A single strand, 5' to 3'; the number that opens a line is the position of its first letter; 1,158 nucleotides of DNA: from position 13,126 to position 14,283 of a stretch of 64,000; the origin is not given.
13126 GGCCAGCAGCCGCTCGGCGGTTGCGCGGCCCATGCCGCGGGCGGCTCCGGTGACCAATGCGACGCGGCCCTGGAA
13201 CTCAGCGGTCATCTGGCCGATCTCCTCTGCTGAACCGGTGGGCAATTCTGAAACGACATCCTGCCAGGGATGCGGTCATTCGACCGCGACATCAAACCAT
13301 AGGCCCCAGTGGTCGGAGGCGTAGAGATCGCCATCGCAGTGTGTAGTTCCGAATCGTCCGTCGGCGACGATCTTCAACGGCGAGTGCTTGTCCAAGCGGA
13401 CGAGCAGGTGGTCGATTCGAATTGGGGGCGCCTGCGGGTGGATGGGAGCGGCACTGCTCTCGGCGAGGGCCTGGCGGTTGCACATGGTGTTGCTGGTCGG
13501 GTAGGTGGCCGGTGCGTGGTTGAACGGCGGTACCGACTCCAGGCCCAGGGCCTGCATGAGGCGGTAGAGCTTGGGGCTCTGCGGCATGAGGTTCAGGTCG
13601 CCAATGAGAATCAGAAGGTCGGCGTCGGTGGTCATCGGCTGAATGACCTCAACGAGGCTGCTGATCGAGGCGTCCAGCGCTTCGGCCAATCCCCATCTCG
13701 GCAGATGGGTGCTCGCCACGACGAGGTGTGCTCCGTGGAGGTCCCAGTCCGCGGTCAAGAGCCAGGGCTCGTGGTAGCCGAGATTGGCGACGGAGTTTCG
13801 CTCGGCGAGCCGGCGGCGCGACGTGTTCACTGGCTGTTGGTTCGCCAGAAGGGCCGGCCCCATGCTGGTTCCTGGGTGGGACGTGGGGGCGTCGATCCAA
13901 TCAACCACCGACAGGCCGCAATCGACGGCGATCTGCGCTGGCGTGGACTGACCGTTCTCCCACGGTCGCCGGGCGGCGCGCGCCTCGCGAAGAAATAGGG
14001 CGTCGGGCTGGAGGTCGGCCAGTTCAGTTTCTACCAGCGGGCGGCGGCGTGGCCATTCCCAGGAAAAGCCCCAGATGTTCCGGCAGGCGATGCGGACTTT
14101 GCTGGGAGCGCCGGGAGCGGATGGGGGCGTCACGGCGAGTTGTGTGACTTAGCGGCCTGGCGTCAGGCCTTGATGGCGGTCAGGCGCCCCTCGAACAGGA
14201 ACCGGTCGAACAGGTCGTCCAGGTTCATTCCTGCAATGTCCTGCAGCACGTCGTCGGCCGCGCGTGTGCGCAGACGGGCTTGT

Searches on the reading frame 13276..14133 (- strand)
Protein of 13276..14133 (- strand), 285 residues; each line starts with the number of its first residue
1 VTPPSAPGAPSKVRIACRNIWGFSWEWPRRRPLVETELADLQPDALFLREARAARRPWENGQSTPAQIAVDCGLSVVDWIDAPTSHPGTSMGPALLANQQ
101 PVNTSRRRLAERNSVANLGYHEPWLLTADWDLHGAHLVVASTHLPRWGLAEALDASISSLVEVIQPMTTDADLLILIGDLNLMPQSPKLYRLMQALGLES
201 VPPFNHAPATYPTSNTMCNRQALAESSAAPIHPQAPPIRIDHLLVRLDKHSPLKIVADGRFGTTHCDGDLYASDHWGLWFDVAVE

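Call 32: search_protein_families(library=pfam, proteins=[window:13276-14133:-], max_evalue=0.001)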
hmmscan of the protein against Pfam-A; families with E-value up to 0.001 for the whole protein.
window:13276-14133:- (285 aa): 1 family
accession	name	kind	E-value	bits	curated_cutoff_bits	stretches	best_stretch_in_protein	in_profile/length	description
PF03372.29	Exo_endo_phos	-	2.4e-07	31.2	24.5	1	19-275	4-225/225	Endonuclease/Exonuclease/phosphatase family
